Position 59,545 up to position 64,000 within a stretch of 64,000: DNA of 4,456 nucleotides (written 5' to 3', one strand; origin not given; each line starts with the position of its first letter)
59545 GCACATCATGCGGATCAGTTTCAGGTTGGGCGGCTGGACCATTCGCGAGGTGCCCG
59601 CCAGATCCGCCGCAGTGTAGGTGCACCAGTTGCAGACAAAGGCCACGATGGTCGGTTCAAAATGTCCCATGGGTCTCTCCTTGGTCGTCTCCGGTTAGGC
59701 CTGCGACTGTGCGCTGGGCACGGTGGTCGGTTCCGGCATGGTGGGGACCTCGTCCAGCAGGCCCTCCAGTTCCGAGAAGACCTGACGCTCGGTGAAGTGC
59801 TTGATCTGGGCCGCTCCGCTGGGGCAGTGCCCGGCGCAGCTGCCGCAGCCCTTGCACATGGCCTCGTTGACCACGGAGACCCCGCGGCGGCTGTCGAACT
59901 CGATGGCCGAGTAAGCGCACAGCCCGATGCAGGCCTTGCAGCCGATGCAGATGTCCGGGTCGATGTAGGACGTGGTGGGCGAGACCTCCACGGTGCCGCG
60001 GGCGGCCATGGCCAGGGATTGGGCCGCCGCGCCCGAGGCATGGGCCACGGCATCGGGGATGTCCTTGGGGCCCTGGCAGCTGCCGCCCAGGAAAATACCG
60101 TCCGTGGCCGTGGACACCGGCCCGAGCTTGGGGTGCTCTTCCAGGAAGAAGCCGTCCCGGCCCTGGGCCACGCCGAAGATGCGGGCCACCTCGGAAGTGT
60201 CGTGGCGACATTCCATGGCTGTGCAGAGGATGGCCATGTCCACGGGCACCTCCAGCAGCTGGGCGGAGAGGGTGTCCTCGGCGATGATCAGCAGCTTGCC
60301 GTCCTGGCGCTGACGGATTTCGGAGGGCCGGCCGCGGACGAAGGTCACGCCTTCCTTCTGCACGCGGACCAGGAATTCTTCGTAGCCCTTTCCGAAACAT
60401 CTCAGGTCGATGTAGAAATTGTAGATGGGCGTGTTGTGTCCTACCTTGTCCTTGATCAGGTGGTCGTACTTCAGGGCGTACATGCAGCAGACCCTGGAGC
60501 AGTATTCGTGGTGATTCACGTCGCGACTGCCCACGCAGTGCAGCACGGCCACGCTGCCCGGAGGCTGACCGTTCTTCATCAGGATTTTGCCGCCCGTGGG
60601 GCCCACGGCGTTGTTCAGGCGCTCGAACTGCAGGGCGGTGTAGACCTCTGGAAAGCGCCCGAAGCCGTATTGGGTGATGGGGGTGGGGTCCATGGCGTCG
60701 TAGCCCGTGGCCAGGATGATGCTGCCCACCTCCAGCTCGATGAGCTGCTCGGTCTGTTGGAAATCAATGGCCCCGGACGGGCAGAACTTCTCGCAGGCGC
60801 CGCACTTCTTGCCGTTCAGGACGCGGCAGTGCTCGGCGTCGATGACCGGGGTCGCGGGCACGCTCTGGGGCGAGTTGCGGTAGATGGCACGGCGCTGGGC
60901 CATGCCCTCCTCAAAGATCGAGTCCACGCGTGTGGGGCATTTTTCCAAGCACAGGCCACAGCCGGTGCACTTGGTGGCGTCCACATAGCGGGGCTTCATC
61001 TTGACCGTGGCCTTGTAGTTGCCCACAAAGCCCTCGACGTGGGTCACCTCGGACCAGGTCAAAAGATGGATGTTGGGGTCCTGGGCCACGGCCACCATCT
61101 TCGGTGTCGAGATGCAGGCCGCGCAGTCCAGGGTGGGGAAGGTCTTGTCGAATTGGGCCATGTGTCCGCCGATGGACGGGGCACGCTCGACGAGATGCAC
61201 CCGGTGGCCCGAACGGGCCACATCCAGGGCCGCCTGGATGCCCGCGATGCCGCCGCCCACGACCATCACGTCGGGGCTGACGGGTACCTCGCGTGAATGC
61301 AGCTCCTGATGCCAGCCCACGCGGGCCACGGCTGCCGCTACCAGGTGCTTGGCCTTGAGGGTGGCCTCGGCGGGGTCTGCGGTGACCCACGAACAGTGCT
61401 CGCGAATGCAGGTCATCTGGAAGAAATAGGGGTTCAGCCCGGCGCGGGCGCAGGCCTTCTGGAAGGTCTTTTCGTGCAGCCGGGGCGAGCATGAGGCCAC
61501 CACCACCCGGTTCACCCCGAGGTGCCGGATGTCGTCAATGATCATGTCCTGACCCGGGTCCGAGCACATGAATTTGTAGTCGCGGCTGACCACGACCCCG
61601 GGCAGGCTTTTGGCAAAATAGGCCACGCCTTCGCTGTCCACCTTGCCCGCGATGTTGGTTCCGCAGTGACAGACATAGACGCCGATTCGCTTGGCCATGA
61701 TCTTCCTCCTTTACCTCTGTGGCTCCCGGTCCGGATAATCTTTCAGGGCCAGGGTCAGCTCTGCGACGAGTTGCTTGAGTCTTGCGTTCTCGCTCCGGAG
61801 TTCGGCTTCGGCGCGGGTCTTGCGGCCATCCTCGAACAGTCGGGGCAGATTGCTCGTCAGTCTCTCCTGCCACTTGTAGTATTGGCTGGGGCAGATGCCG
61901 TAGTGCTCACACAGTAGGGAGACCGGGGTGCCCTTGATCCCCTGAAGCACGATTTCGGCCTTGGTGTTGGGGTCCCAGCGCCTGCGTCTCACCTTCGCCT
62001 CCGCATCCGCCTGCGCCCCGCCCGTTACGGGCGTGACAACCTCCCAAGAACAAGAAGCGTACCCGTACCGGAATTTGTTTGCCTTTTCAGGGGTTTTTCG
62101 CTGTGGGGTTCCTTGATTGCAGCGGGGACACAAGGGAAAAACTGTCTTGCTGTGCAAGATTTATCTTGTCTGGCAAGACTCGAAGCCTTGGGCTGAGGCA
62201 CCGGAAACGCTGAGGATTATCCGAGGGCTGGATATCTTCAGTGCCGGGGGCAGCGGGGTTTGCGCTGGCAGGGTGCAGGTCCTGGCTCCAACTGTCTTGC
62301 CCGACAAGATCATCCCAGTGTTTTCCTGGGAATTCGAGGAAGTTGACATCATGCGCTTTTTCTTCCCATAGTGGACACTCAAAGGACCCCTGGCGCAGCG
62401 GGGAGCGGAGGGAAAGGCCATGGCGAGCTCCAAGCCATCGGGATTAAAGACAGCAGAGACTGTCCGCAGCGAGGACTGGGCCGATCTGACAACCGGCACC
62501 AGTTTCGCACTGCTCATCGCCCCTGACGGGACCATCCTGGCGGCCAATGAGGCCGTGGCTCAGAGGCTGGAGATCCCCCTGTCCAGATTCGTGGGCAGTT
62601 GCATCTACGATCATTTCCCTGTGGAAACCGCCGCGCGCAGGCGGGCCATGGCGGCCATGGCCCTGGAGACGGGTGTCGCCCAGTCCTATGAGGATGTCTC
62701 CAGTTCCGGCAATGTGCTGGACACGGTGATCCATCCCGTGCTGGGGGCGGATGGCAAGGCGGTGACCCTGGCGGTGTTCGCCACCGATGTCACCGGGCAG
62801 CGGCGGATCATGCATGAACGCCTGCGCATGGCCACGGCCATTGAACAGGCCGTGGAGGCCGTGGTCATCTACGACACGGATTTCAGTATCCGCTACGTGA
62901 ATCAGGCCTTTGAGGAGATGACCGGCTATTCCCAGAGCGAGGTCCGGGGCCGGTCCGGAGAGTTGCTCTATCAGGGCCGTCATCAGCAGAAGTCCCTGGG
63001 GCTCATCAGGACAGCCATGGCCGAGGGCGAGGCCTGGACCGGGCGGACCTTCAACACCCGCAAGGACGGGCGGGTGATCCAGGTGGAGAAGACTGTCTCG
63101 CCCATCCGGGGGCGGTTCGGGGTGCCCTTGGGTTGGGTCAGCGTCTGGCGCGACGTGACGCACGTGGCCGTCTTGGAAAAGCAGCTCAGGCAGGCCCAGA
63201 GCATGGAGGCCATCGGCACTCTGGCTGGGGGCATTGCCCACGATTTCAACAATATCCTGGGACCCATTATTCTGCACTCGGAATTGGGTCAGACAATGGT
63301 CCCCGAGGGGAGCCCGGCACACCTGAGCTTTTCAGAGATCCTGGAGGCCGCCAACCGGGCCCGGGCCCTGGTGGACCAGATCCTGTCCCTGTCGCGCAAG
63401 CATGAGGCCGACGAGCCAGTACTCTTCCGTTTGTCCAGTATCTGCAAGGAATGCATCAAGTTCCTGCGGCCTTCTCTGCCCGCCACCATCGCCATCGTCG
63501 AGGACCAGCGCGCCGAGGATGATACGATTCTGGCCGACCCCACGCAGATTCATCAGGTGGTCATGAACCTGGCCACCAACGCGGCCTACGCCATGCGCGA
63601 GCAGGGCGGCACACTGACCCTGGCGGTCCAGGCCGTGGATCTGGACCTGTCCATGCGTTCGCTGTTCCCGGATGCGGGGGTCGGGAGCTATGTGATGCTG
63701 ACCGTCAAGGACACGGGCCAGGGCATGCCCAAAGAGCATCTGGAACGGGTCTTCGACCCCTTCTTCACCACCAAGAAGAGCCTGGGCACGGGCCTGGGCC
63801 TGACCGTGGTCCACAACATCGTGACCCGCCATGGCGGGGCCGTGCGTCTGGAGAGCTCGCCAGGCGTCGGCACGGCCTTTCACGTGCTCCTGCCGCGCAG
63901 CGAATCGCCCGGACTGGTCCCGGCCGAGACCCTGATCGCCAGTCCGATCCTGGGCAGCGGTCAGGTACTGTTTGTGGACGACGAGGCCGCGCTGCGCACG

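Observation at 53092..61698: Six-gene Hdr-like electron-transfer cluster: hdrA, mvhD, frhB-like, giant tandem-HdrA (HdrL), hdrC, hdrB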

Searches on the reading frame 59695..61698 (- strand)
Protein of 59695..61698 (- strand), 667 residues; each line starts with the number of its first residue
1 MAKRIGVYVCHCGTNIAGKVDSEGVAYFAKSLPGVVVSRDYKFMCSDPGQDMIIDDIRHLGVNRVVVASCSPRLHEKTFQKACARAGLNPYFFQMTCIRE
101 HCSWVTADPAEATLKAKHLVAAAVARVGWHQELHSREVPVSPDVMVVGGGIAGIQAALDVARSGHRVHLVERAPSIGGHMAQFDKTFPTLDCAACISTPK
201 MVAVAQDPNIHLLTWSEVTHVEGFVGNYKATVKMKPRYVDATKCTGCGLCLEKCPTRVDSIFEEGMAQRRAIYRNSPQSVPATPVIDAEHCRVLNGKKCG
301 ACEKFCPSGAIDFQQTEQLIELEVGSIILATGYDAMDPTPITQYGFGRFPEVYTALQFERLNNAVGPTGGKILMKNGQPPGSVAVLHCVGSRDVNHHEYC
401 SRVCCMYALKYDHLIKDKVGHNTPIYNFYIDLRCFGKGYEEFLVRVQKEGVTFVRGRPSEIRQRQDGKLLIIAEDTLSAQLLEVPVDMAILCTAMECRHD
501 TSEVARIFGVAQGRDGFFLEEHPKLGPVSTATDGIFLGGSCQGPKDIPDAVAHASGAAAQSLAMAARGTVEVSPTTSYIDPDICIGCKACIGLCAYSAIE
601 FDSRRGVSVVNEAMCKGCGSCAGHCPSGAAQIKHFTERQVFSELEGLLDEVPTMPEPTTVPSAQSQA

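Call 4: search_protein_families(library=pfam, proteins=[window:59695-61698:-], max_evalue=0.01)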
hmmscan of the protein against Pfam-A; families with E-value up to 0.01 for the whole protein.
window:59695-61698:- (667 aa): 25 families
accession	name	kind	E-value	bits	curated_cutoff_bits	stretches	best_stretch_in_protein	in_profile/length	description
PF00037.32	Fer4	-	2.4e-18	65.5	21.1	4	238-257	2-21/24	4Fe-4S binding domain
PF12838.12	Fer4_7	-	8.7e-15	55.4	27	3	584-629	2-52/52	4Fe-4S dicluster domain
PF13237.11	Fer4_10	-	4.6e-14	52.5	25.5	2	578-626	3-53/53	4Fe-4S dicluster domain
PF12837.12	Fer4_6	-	1.4e-11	44.2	25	3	239-257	4-22/24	4Fe-4S binding domain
PF12831.13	FAD_oxidored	-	1.2e-10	41.7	27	1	143-181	1-39/416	FAD dependent oxidoreductase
PF07992.20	Pyr_redox_2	-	3.4e-10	40.2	26.1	1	143-244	2-58/291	Pyridine nucleotide-disulphide oxidoreductase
PF14697.11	Fer4_21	-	2.6e-09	37.5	35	1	579-627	3-53/59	4Fe-4S dicluster domain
PF12797.12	Fer4_2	-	3.5e-09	36.5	24.5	2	237-256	3-22/22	4Fe-4S binding domain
PF13187.11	Fer4_9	-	9.5e-09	35.6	27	2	584-629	2-51/52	4Fe-4S dicluster domain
PF13450.12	NAD_binding_8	-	1.7e-08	35.1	21.9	1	146-194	1-49/68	NAD(P)-binding Rossmann-like domain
PF13484.11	Fer4_16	-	4.5e-08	34.2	30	1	243-308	1-65/66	4Fe-4S double cluster binding domain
PF00890.30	FAD_binding_2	-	4.9e-07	29.7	20.4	1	143-181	1-39/414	FAD binding domain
PF01266.30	DAO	-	1.3e-06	28.7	27.9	1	143-178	1-36/353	FAD dependent oxidoreductase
PF01134.28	GIDA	-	2.6e-06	27.2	22.1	1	143-181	1-29/391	Glucose inhibited division protein A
PF25160.1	LdpA_Fe-S-bd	-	5e-06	26.6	27.6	0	239-257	23-41/49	LdpA Fe-S cluster-binding domain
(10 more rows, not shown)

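Call 6: search_protein_families(library=ncbifam, proteins=[window:59695-61698:-], max_evalue=0.001)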
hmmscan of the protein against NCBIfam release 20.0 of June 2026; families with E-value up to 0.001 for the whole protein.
window:59695-61698:- (667 aa): 114 families (the best 25 are shown)
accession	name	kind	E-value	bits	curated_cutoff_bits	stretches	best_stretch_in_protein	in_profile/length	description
NF040770.1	hetero_SS_HdrA2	exception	1.6e-237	790.4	1100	1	4-654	1-647/777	CoB-CoM heterodisulfide reductase HdrA2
NF041778.1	hetero_SS_HdrA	equivalog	1.5e-181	605.1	1400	1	3-651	6-654/771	ferredoxin:CoB-CoM heterodisulfide reductase subunit HdrA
NF041891.1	hdrA_Methbact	equivalog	1.1e-167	559.6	1300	1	4-650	2-638/762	ferredoxin:CoB-CoM heterodisulfide reductase subunit HdrA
TIGR02179.1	PorD_KorD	subfamily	4.8e-13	49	60.05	1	579-631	22-73/78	2-oxoacid:acceptor oxidoreductase, delta subunit, pyruvate/2-ketoisovalerate family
NF040864.1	HgcB_ferredoxin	equivalog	6.6e-13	48.3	99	2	577-633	9-64/93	mercury methylation ferredoxin HgcB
NF042909.1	FMH_DH_FwdF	exception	9.5e-13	47.9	375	2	578-634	253-315/336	tungsten-dependent formylmethanofuran dehydrogenase subunit FwdF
NF038196.1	ferrodoxin_EFR1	subfamily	2e-12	47.7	75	1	576-637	179-236/242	EFR1 family ferrodoxin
TIGR01944.1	rnfB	subfamily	2.6e-12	46.7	68.7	1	546-637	79-167/190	RnfABCDGE type electron transport complex subunit B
NF058577.1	FdxA_fam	equivalog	1e-11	44.8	65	1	579-629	4-52/52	4Fe-4S ferredoxin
NF009410.0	PRK12771.1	subfamily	1.4e-11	43.7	516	1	133-180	130-177/566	NAD(P)-binding protein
NF007204.0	PRK09625.1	equivalog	2.6e-11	43.6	125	2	581-639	58-115/133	pyruvate flavodoxin oxidoreductase subunit delta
NF040684.1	PorD_Arch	equivalog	2.6e-11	43.4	120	1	579-632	29-81/85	pyruvate synthase subunit PorD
TIGR03224.1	benzo_boxA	equivalog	3e-11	42.9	459.2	1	578-633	6-59/411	benzoyl-CoA 2,3-epoxidase subunit BoxA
NF005504.0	PRK07118.1-3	equivalog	3.5e-11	43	437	2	584-634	142-192/293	Fe-S cluster domain-containing protein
NF007202.0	PRK09623.1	equivalog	8.8e-11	42.1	166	1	577-632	46-100/105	3-methyl-2-oxobutanoate dehydrogenase subunit delta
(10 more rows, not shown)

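Call 85: search_solved_structures(query=window:59695-61698:-, max_evalue=1e-20)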
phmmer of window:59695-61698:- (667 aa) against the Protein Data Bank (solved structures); distinct sequences matched with E-value up to 1e-20: 6.
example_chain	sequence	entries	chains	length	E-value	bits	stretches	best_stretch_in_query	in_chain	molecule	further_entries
5odc_A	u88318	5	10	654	1e-213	714.5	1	3-649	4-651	Heterodisulfide reductase, subunit A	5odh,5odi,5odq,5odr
8rvu_a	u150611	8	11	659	2.6e-208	696.6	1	4-651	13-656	H(2):CoB-CoM heterodisulfide,ferredoxin reductase subunit A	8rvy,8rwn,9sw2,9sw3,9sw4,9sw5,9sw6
8rvv_A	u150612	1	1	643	1.8e-207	693.8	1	4-648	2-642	H(2):CoB-CoM heterodisulfide,ferredoxin reductase subunit A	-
9sfi_A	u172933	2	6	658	8e-185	619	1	4-652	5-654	CoB--CoM heterodisulfide reductase iron-sulfur subunit A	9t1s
7bkb_A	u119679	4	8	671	4.9e-181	606.5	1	3-646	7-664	CoB--CoM heterodisulfide reductase iron-sulfur subunit A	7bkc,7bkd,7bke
6tjr_A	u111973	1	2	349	2e-37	131.9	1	322-565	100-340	Fumarate reductase/succinate dehydrogenase flavoprotein domain protein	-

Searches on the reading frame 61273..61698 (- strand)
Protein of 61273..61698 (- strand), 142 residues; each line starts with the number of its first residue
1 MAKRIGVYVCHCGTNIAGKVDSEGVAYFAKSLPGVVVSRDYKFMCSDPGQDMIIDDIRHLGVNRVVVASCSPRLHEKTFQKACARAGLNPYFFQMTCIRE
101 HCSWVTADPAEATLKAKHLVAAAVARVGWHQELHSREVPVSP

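Call 5: search_protein_families(library=pfam, proteins=[window:61273-61698:-], max_evalue=10)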
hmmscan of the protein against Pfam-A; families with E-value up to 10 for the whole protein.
seq(142 aa): 3 families
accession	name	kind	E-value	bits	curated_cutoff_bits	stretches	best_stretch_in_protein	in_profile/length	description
PF21061.3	Reovirus_L2_7th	-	0.1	13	27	1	83-116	19-52/99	Reovirus core-spike protein lambda-2 (L2), 7th domain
PF06875.16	PRF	-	0.18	11.6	22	1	20-43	171-194/214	Plethodontid receptivity factor PRF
PF19420.4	DDAH_eukar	-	0.27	10.9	23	1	62-99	131-168/291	N,N dimethylarginine dimethylhydrolase, eukaryotic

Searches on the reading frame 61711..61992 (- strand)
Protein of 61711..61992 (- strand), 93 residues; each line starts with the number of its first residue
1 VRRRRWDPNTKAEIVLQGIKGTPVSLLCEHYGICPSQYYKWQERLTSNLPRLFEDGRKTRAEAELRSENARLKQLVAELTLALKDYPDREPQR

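Call 62: search_protein_families(library=pfam, proteins=[window:61711-61992:-], max_evalue=0.01)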
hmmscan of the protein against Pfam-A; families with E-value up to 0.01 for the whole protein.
window:61711-61992:- (93 aa): 3 families
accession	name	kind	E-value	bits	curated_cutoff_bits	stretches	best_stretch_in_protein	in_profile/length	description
PF01527.26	HTH_Tnp_1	-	1.3e-09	38.5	24.1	1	2-77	3-75/75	Transposase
PF13518.12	HTH_28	-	5.8e-06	26.7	25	1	11-44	2-35/52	Helix-turn-helix domain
PF13384.12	HTH_23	-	0.00088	19.5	24.6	1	11-51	7-48/50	Homeodomain-like domain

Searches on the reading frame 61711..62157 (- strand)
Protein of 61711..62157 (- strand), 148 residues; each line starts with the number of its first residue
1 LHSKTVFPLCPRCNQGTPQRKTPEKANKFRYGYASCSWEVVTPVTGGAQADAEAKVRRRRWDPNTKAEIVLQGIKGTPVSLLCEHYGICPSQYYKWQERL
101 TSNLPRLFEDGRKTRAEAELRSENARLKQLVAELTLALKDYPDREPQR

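Call 8: search_protein_families(library=pfam, proteins=[window:61711-62157:-], max_evalue=0.0001)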
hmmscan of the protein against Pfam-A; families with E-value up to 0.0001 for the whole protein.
window:61711-62157:- (148 aa): 2 families
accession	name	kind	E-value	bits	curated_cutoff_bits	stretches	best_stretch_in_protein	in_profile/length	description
PF01527.26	HTH_Tnp_1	-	7.2e-09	36.2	24.1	1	57-132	3-75/75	Transposase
PF13518.12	HTH_28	-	1.2e-05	25.8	25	1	66-99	2-35/52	Helix-turn-helix domain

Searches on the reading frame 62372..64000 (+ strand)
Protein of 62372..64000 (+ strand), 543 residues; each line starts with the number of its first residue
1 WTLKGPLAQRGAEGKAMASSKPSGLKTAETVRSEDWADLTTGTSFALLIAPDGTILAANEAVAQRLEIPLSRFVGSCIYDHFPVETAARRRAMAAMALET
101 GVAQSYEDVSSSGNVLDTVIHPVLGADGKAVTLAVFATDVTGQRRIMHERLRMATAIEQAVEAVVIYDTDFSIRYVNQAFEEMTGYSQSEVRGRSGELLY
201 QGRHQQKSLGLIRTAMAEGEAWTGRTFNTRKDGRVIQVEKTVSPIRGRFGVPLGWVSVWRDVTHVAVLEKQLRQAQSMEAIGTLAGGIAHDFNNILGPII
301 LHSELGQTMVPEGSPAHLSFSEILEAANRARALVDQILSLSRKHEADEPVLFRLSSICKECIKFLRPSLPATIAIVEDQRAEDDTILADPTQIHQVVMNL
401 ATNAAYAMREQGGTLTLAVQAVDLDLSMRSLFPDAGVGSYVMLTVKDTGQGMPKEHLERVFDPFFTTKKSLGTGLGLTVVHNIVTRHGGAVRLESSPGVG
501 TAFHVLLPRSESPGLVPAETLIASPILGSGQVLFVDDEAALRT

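Call 8: search_protein_families(library=pfam, proteins=[window:62372-64000:+], max_evalue=0.0001)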
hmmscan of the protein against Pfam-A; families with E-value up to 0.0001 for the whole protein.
window:62372-64000:+ (543 aa): 8 families
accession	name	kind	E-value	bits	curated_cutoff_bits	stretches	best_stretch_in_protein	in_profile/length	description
PF08448.16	PAS_4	-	1.3e-24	87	23.1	2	158-264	2-107/110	PAS fold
PF02518.31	HATPase_c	-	2.8e-24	86.1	26.4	1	389-509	2-109/111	Histidine kinase-, DNA gyrase B-, and HSP90-like ATPase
PF00989.32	PAS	-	2.7e-20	72.9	22.6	1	152-262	2-113/113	PAS fold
PF13426.13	PAS_9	-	2.9e-20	72.9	27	1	162-263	2-102/103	PAS domain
PF13188.13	PAS_8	-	2.5e-11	43.5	21.8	1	152-197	2-44/65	PAS domain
PF08447.18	PAS_3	-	5.2e-08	33.5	25.6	1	175-258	3-88/89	PAS fold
PF00512.31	HisKA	-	7.3e-07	29.6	26.9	1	282-344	3-64/66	His Kinase A (phospho-acceptor) domain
PF12860.13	PAS_7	-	2.9e-05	24.6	27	0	158-264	2-109/115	PAS fold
